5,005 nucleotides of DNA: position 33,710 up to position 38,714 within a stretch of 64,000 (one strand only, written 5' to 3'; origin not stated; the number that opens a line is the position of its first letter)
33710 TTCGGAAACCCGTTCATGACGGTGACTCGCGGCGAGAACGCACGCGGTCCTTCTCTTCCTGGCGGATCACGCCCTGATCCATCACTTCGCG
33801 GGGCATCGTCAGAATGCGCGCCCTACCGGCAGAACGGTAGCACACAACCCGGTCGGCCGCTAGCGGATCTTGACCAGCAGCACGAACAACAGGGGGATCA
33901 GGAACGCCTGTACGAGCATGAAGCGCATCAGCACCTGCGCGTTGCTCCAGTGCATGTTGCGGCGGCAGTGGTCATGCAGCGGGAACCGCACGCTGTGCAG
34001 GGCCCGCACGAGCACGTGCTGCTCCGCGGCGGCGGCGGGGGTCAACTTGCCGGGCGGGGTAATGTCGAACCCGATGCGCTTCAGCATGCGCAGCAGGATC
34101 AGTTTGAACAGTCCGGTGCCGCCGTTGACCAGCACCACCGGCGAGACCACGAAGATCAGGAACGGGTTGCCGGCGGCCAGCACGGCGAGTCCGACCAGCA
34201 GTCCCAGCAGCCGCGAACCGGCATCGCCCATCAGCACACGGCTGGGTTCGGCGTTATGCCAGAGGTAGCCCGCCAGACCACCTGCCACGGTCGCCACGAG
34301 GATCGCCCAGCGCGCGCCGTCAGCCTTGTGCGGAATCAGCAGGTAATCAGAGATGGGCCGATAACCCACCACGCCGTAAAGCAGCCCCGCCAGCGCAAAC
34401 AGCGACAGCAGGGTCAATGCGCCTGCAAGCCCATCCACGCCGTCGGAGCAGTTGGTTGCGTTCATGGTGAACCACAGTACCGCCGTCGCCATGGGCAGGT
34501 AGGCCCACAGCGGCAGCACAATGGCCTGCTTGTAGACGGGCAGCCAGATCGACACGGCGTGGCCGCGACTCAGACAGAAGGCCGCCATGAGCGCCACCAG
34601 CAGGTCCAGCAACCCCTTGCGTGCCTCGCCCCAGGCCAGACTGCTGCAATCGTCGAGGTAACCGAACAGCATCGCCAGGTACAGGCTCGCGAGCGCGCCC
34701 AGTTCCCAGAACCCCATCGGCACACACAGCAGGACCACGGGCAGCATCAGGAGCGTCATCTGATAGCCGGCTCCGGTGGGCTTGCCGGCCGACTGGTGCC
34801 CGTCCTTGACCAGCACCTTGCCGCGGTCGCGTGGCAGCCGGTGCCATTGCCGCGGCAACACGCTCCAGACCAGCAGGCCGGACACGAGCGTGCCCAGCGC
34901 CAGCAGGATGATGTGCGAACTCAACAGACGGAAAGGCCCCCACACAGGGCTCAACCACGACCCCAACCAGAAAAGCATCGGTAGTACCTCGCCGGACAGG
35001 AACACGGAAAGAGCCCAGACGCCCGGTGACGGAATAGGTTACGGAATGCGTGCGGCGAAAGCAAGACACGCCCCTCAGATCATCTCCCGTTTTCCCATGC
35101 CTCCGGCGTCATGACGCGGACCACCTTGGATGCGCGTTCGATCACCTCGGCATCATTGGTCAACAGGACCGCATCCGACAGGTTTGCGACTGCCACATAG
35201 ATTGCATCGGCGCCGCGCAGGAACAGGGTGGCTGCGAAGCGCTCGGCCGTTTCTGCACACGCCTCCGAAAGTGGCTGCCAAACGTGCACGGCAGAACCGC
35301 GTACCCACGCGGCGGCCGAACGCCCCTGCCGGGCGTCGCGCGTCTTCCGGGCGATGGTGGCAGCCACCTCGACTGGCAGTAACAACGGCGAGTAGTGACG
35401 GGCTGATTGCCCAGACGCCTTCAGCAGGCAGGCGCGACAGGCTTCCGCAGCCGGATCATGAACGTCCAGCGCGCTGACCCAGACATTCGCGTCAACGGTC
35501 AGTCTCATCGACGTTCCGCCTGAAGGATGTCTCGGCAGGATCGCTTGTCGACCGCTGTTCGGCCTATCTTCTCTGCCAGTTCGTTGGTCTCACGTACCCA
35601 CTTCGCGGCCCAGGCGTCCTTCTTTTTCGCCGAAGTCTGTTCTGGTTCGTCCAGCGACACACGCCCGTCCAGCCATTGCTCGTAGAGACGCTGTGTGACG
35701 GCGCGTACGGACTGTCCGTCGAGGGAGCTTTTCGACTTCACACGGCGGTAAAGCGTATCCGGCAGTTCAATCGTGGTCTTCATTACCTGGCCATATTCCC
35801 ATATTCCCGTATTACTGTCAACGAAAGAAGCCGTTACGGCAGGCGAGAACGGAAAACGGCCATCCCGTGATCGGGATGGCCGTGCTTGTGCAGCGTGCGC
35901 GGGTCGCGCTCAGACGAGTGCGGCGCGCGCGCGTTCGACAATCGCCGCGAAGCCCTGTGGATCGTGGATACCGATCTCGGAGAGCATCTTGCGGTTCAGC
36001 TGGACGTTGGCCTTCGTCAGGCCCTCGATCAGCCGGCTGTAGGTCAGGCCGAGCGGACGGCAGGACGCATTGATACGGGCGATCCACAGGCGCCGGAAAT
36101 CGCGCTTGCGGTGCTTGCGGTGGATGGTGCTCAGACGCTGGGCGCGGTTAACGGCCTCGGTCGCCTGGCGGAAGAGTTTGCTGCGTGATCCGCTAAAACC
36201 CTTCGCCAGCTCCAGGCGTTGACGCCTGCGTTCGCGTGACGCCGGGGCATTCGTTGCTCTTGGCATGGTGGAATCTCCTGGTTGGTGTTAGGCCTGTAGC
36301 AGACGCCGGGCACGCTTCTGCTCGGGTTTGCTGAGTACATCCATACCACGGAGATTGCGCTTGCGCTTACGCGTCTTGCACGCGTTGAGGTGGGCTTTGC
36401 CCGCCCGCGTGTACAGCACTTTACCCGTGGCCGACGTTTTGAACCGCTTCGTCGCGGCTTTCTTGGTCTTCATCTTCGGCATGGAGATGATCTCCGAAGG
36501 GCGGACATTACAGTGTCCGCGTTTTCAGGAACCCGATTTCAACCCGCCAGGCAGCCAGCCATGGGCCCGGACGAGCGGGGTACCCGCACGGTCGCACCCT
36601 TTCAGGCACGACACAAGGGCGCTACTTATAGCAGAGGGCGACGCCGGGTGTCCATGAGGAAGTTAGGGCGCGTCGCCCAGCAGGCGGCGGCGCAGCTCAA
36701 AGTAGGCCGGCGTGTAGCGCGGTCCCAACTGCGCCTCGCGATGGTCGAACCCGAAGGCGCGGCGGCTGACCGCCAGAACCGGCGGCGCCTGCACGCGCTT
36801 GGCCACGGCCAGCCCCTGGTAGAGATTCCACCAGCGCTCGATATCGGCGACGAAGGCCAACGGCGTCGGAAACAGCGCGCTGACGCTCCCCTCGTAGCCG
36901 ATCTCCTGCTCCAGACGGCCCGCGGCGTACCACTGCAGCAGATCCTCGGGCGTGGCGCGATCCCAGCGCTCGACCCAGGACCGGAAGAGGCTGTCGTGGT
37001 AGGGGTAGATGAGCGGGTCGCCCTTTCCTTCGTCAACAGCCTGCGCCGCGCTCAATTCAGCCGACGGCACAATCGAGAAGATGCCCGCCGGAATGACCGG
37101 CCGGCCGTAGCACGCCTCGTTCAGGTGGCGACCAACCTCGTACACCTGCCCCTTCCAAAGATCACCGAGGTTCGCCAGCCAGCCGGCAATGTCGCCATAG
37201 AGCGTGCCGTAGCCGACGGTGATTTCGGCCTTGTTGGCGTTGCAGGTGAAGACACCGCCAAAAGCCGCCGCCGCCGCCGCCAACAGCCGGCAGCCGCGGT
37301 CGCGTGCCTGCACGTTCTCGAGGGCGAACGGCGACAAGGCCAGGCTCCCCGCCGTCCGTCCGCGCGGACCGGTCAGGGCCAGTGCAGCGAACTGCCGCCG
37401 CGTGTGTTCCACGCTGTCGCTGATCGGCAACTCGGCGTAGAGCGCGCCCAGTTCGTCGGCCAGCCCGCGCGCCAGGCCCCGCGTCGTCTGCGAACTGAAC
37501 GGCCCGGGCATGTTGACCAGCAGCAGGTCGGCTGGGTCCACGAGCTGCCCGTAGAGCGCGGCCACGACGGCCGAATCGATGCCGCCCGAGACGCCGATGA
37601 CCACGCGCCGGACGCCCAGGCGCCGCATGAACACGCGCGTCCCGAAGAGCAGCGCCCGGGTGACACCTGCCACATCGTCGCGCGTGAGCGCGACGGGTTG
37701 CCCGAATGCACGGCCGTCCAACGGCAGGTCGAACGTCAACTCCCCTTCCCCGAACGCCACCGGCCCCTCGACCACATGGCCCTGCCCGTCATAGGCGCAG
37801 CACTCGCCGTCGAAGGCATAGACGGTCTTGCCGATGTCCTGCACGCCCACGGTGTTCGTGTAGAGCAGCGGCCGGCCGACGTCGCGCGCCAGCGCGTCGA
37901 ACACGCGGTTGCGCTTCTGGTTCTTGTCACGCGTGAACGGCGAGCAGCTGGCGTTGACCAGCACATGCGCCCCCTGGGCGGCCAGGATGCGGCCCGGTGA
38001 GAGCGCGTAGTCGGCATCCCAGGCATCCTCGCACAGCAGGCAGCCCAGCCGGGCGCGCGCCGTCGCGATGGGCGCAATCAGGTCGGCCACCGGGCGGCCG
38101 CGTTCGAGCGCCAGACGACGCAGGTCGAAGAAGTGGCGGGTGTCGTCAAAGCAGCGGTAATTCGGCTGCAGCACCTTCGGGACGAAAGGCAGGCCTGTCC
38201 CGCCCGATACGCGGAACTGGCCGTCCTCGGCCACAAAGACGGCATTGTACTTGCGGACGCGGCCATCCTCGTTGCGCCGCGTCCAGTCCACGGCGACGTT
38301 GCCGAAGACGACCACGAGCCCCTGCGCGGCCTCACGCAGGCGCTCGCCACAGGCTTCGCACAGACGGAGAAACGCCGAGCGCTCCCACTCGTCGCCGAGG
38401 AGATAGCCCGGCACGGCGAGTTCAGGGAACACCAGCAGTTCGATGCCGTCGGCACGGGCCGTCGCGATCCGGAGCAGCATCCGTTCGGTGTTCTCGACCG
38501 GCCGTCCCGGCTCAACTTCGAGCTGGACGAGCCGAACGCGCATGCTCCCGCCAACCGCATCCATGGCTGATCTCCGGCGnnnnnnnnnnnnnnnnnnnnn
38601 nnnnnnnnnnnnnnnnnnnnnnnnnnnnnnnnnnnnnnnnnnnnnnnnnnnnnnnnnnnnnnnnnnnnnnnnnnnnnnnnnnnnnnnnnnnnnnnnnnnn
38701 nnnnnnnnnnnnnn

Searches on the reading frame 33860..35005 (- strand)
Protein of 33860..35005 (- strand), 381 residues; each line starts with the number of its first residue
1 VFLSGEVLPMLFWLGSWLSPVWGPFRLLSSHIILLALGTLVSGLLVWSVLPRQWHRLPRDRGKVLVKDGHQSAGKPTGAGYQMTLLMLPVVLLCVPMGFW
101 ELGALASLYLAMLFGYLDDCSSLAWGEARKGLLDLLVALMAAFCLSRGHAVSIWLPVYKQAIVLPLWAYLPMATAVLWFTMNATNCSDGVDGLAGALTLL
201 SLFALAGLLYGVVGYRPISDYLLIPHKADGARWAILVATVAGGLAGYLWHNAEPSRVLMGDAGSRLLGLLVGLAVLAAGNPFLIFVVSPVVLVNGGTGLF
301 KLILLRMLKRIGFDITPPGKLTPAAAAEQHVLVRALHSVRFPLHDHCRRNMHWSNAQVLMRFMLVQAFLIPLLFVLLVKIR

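Call 8: search_protein_families(library=pfam, proteins=[window:33860-35005:-], max_evalue=0.01)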
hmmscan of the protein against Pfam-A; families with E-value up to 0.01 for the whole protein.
window:33860-35005:- (381 aa): 1 family
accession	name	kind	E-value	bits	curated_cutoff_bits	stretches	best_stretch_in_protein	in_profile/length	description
PF00953.26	Glycos_transf_4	-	2.7e-26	92.9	27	1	104-277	4-158/160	Glycosyl transferase family 4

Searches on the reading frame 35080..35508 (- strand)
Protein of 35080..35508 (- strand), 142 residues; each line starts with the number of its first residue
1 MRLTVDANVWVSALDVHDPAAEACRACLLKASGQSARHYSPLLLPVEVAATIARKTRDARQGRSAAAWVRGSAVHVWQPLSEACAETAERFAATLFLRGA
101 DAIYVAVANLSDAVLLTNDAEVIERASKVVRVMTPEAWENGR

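Call 8: search_protein_families(library=pfam, proteins=[window:35080-35508:-], max_evalue=0.01)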
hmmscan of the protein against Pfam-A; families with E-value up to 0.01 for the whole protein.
window:35080-35508:- (142 aa): 1 family
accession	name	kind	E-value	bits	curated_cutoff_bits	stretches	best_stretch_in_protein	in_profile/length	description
PF01850.27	PIN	-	5.4e-11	43.6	23.6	1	5-125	3-116/120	PIN domain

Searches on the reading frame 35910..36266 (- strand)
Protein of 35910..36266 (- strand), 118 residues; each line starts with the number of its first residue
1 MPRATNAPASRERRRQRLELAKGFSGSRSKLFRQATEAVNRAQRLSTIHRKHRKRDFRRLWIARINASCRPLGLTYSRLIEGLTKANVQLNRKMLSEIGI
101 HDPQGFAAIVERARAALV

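Call 8: search_protein_families(library=pfam, proteins=[window:35910-36266:-], max_evalue=0.01)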
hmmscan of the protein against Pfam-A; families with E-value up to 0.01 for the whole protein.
window:35910-36266:- (118 aa): 1 family
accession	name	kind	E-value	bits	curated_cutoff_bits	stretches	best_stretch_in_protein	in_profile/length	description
PF00453.23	Ribosomal_L20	-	1e-39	135.4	30.8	1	3-109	1-107/107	Ribosomal protein L20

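Call 80: list_cluster_members(proteins=[window:35910-36266:-, window:36663-38564:-, window:5778-7601:-, window:51920-53347:-, window:43389-44459:-, window:1796-2359:-, window:40811-43321:-, window:40811-43300:-])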
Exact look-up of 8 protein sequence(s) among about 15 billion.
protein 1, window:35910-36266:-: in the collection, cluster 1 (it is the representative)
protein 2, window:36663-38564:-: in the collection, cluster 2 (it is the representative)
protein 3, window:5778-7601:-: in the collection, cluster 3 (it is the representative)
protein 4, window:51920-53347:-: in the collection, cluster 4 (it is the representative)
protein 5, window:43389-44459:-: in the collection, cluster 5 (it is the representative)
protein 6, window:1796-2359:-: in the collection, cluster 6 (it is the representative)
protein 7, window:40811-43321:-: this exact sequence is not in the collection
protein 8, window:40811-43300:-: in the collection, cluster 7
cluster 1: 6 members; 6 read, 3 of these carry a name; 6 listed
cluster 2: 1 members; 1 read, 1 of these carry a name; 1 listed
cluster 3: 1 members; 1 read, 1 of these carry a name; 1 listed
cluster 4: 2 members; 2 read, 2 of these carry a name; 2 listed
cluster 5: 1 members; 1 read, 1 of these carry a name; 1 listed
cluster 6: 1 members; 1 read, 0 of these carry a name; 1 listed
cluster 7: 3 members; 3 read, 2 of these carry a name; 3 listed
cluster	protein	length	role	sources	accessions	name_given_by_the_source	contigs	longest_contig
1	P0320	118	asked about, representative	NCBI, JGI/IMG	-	large subunit ribosomal protein L20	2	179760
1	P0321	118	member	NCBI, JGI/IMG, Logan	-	large subunit ribosomal protein L20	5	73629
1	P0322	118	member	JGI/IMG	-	large subunit ribosomal protein L20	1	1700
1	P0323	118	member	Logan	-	-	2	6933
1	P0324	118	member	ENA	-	-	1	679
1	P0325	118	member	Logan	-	-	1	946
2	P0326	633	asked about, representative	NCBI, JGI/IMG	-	NAD+ synthase (glutamine-hydrolysing)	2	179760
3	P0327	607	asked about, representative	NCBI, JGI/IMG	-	phosphoenolpyruvate carboxykinase (GTP)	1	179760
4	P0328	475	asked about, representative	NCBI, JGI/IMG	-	aspartyl-tRNA(Asn)/glutamyl-tRNA(Gln) amidotransferase subunit B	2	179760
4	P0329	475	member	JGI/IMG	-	aspartyl-tRNA(Asn)/glutamyl-tRNA(Gln) amidotransferase subunit B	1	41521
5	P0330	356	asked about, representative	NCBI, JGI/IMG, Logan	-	S-adenosylmethionine:tRNA ribosyltransferase-isomerase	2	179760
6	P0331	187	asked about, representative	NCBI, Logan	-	-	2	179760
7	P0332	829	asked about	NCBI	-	-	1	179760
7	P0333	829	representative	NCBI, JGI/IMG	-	starch phosphorylase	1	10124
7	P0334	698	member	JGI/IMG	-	starch phosphorylase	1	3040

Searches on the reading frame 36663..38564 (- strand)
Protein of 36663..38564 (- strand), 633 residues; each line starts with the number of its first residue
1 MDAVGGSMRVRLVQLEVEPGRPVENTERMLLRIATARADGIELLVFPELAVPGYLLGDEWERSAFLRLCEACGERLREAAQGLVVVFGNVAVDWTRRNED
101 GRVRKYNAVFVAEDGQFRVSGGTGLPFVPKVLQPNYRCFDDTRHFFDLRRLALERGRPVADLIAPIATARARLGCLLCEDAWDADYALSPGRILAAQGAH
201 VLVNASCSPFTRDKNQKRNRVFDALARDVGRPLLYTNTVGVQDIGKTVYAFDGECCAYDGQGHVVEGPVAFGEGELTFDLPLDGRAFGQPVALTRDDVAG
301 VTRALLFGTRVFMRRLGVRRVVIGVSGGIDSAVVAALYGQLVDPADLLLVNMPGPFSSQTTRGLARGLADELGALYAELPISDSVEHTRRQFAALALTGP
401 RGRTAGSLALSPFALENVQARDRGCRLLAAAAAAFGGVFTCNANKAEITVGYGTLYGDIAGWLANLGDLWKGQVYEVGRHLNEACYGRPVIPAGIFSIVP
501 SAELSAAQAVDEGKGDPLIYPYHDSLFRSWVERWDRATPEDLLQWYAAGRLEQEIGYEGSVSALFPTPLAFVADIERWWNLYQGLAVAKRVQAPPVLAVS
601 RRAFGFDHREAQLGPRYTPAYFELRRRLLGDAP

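Call 8: search_protein_families(library=pfam, proteins=[window:36663-38564:-], max_evalue=0.01)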
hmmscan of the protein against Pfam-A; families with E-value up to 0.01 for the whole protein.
window:36663-38564:- (633 aa): 2 families
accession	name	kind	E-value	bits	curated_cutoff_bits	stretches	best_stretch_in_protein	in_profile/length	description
PF02540.23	NAD_synthase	-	9.6e-33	113.7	21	1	314-528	14-203/242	NAD synthase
PF00795.27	CN_hydrolase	-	5.1e-12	46.1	23.2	1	9-283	1-249/256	Carbon-nitrogen hydrolase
